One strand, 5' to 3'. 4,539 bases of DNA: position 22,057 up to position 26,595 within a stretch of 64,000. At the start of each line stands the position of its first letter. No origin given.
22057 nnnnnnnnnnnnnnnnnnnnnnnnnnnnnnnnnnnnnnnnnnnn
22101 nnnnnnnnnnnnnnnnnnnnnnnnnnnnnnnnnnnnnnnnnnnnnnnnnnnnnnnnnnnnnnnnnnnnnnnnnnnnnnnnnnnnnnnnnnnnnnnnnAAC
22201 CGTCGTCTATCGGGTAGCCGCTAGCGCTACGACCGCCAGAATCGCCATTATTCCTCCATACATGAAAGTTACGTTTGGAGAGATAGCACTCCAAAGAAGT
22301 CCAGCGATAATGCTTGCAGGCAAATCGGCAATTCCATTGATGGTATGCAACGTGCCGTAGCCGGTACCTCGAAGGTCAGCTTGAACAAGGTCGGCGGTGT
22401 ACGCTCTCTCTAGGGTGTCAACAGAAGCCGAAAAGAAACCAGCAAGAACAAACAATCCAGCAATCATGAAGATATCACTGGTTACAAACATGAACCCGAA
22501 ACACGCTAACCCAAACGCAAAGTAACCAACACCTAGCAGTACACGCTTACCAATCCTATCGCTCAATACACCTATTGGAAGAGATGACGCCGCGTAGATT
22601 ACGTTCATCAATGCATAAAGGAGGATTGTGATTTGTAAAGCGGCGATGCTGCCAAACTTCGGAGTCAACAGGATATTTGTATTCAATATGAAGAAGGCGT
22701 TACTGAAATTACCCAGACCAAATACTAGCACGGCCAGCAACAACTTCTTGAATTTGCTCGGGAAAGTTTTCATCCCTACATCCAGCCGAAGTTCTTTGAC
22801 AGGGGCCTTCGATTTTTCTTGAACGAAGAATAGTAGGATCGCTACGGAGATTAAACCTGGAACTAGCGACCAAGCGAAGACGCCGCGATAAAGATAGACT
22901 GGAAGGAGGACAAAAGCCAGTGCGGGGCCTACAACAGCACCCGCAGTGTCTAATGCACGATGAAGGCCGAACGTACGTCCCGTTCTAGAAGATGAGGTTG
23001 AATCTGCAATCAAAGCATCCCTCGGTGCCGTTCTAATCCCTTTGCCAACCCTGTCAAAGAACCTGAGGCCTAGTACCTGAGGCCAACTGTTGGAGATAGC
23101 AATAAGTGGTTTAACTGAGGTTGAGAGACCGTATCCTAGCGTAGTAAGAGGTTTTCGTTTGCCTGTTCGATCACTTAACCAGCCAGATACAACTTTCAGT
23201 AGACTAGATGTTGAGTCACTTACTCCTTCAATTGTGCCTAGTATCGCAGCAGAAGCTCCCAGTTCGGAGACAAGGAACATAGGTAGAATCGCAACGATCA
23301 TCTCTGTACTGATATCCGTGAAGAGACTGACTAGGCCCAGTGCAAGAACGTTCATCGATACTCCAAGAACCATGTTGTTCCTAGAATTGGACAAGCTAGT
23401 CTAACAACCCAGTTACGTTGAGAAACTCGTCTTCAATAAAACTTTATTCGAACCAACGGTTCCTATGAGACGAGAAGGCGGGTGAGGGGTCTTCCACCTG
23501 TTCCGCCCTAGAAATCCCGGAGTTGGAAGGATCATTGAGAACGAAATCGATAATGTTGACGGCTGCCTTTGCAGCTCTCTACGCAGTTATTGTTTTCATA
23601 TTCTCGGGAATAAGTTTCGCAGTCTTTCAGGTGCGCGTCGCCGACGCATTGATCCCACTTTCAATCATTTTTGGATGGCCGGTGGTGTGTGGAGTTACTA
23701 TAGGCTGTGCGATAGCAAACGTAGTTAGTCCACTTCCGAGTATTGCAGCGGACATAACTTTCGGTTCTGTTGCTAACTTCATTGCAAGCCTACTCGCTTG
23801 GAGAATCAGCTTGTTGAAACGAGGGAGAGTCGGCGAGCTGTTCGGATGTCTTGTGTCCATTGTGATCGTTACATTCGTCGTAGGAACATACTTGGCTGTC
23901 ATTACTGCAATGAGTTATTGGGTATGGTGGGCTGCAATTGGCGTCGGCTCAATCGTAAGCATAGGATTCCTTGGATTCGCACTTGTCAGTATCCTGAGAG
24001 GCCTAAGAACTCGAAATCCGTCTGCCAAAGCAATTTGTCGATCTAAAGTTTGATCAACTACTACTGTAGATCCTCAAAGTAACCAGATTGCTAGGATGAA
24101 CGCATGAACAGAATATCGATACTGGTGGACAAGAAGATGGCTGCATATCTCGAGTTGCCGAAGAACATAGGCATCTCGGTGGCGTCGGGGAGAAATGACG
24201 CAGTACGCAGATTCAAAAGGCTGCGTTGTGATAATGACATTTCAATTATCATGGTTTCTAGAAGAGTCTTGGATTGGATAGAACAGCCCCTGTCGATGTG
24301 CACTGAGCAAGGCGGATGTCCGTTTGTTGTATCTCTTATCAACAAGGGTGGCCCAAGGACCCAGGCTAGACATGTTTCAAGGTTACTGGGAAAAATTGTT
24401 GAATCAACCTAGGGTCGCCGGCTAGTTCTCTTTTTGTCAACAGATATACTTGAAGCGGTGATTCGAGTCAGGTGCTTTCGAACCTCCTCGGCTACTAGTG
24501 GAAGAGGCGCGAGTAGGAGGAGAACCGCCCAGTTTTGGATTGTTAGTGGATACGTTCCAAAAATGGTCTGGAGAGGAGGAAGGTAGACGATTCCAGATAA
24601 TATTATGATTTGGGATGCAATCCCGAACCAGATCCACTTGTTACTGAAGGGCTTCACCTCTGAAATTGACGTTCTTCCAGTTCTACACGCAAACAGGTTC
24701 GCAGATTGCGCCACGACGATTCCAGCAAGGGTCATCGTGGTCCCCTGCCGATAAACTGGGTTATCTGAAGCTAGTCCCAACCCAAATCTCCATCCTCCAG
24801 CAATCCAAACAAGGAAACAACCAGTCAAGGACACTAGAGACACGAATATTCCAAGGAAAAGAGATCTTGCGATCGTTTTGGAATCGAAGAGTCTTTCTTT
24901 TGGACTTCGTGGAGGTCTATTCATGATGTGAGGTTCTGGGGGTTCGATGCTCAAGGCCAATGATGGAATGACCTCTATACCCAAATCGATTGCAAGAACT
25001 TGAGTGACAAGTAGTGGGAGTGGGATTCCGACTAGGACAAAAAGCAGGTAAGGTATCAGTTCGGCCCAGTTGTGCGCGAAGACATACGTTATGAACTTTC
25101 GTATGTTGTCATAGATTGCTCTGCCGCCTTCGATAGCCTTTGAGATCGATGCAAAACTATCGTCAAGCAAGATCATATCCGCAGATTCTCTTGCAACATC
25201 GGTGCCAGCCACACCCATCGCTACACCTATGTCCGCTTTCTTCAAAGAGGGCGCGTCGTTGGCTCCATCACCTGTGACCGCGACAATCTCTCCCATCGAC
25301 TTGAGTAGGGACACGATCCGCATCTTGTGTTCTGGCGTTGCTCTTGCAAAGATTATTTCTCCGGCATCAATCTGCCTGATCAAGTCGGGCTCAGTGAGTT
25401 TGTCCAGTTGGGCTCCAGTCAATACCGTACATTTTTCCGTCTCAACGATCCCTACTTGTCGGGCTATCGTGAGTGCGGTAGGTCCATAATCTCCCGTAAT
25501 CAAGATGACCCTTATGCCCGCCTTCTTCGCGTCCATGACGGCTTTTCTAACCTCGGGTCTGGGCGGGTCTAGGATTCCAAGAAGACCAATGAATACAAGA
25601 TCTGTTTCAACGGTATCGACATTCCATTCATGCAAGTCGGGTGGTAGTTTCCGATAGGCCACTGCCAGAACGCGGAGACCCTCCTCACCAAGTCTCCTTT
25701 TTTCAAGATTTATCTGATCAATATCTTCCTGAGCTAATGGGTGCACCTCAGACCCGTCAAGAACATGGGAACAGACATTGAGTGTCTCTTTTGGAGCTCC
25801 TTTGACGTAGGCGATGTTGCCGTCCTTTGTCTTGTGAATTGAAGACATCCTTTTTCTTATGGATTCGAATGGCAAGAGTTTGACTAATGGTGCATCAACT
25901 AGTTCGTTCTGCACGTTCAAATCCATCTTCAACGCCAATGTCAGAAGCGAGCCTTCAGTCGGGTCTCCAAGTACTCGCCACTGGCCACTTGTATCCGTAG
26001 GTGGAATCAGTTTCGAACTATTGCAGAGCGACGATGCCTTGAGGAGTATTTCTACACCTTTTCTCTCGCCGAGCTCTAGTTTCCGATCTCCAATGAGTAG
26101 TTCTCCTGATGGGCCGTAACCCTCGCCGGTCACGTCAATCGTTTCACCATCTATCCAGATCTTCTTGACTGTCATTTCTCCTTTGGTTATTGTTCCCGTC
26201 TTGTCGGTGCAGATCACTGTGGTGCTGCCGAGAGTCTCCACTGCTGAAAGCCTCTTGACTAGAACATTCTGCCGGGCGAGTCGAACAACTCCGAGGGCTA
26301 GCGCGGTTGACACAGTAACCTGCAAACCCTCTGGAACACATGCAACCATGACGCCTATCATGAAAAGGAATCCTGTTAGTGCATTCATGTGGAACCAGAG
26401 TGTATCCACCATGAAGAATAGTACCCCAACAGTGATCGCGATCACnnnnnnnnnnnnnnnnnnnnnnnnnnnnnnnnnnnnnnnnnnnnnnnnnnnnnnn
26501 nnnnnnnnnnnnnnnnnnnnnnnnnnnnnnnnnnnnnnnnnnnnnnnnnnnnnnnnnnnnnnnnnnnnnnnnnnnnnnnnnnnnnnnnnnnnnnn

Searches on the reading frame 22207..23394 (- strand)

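Call 68: search_protein_families(library=pfam, proteins=[window:22207-23394:-], max_evalue=0.00001)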
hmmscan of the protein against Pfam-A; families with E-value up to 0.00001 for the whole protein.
window:22207-23394:- (395 aa): 2 families
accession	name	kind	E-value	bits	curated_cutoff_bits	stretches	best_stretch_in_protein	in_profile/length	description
PF07690.21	MFS_1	-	7.7e-42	143.9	33.4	2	20-236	2-224/347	Major Facilitator Superfamily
PF00083.30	Sugar_tr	-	5e-07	29.4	22.3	1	210-390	250-433/452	Sugar (and other) transporter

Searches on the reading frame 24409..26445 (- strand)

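Call 68: search_protein_families(library=pfam, proteins=[window:24409-26445:-], max_evalue=0.00001)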
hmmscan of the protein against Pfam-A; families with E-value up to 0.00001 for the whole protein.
window:24409-26445:- (678 aa): 3 families
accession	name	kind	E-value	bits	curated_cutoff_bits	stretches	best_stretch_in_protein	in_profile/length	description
PF00689.26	Cation_ATPase_C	-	2.8e-47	161.2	27.3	1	475-658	1-174/175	Cation transporting ATPase, C-terminus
PF13246.12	Cation_ATPase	-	1.4e-20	73.5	21.7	1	140-228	2-91/91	Cation transport ATPase (P-type)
PF00702.32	Hydrolase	-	5.4e-16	60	26.4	1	77-405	3-191/191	haloacid dehalogenase-like hydrolase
